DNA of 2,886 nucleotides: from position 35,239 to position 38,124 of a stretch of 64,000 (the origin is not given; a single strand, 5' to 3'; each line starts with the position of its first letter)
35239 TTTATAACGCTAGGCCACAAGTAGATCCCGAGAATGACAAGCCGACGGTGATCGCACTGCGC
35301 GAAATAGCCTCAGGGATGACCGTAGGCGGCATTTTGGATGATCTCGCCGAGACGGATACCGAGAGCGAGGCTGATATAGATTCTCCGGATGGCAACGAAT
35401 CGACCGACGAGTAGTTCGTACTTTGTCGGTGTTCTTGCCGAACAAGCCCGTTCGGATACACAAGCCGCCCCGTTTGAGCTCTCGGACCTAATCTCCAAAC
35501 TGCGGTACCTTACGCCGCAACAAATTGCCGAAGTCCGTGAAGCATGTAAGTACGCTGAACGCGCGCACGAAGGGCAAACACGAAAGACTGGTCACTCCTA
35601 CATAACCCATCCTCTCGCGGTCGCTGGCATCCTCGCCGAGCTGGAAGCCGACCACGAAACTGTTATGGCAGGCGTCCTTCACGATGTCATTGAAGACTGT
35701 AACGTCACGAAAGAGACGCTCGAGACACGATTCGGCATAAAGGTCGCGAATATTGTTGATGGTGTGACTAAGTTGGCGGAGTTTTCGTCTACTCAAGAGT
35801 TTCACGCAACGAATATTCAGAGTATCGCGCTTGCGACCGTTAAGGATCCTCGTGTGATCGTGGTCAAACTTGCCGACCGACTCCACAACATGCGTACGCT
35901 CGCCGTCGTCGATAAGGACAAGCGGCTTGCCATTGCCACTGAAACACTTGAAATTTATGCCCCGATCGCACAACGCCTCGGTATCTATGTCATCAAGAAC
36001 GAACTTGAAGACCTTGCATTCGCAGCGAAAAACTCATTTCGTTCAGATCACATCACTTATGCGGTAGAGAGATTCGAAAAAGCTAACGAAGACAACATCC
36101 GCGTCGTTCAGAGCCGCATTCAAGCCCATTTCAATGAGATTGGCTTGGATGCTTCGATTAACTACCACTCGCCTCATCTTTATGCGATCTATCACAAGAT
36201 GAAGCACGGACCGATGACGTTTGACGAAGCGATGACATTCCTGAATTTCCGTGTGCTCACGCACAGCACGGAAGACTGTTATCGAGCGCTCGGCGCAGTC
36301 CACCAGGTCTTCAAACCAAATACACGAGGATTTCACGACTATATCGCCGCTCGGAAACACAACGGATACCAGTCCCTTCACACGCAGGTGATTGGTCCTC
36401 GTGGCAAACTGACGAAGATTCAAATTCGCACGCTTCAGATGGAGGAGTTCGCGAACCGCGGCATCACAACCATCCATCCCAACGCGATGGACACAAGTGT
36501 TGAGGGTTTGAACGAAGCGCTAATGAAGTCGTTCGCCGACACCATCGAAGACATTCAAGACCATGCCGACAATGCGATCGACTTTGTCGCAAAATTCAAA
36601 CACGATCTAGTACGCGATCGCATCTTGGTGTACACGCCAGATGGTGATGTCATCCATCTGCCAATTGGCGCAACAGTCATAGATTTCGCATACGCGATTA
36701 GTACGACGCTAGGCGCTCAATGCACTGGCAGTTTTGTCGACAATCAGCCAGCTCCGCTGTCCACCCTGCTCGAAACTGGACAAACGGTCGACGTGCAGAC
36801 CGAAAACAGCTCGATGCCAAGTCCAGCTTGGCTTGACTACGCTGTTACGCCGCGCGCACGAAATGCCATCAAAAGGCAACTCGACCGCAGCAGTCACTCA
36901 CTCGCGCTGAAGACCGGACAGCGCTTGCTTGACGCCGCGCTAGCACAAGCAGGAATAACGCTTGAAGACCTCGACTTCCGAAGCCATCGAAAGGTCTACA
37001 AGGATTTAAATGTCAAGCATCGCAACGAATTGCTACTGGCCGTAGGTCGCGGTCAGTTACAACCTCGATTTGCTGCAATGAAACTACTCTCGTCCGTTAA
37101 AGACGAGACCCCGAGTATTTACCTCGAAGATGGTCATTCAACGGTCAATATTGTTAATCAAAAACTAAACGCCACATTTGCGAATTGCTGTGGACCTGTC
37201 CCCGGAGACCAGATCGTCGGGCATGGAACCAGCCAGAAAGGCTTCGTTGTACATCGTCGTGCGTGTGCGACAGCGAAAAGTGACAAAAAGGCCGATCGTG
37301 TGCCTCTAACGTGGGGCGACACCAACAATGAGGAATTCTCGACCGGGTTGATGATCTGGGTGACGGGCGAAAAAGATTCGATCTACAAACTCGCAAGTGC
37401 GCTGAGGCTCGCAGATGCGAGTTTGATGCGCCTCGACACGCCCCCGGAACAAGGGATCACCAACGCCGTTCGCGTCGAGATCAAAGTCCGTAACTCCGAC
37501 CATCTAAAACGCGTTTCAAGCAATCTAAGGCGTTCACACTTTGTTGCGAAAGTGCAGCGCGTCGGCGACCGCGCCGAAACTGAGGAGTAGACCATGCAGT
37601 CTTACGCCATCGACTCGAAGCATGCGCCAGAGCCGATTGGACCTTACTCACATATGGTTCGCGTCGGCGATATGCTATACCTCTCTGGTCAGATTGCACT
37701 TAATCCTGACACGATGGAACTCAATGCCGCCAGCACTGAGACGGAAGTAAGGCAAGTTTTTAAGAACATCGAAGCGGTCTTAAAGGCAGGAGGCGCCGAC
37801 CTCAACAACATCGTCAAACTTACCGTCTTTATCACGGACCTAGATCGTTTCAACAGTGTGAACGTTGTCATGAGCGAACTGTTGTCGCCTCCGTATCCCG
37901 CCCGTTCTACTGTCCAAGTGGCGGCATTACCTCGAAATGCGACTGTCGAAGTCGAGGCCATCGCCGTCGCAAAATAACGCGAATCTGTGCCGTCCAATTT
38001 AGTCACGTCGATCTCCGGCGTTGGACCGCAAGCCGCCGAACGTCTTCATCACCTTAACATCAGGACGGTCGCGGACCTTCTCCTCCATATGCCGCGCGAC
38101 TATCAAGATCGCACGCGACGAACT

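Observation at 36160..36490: SpoT with an intact HD hydrolase but substituted (p)ppGpp-synthetase catalytic residues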

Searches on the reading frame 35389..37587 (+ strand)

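Call 4: search_protein_families(library=pfam, proteins=[window:35389-37587:+], max_evalue=1)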
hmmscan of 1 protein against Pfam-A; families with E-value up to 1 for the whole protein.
window:35389-37587:+ (733 aa): 6 families
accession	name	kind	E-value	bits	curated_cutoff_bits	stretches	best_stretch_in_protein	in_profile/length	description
PF13328.12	HD_4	-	8.3e-46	156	27.2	1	52-199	1-155/156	HD domain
PF04607.23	RelA_SpoT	-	2.1e-25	89.6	27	1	263-360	5-103/113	Region found in RelA / SpoT proteins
PF02824.27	TGS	-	2.4e-16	60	22.2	1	413-469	2-58/60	TGS domain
PF19296.4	RelA_AH_RIS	-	4.1e-11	43.7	23.8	2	485-573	4-89/185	RelA/SpoT, AH and RIS domains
PF01966.28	HD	-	1.3e-09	38.8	22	1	71-168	1-116/116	HD domain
PF13291.12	ACT_4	-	1.5e-06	29.3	27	1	647-724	2-80/80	ACT domain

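Call 5: search_protein_families(library=ncbifam, proteins=[window:35389-37587:+], max_evalue=1)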
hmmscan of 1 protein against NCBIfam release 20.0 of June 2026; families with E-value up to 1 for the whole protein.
window:35389-37587:+ (733 aa): 4 families
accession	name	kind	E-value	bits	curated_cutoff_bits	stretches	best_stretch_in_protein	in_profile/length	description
TIGR00691.1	spoT_relA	subfamily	8.4e-173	576.3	499.2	1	52-723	1-686/687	RelA/SpoT family protein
NF008303.0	PRK11092.1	equivalog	1.5e-164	548.9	947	1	38-724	12-699/702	bifunctional GTP diphosphokinase/guanosine-3',5'-bis pyrophosphate 3'-pyrophosphohydrolase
NF008124.0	PRK10872.1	equivalog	1e-89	302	728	1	24-713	10-729/744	GTP diphosphokinase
NF053588.1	GTPPhKinYjbM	equivalog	0.001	18.9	320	1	284-355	71-149/201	GTP diphosphokinase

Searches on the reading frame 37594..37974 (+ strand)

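Call 32: search_protein_families(library=ncbifam, proteins=[window:37594-37974:+], max_evalue=0.001)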
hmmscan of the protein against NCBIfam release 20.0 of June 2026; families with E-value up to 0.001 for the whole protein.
window:37594-37974:+ (127 aa): 3 families
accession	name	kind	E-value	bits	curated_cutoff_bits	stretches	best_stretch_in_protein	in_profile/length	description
TIGR00004.1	TIGR00004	subfamily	3.7e-46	156.4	106.25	1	5-125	3-124/125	Rid family detoxifying hydrolase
NF008490.0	PRK11401.1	equivalog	4.5e-28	97.7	222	1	6-125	5-126/129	enamine/imine deaminase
TIGR03610.1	RutC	equivalog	4.8e-15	55.8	169.1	1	8-124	8-124/127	pyrimidine utilization protein C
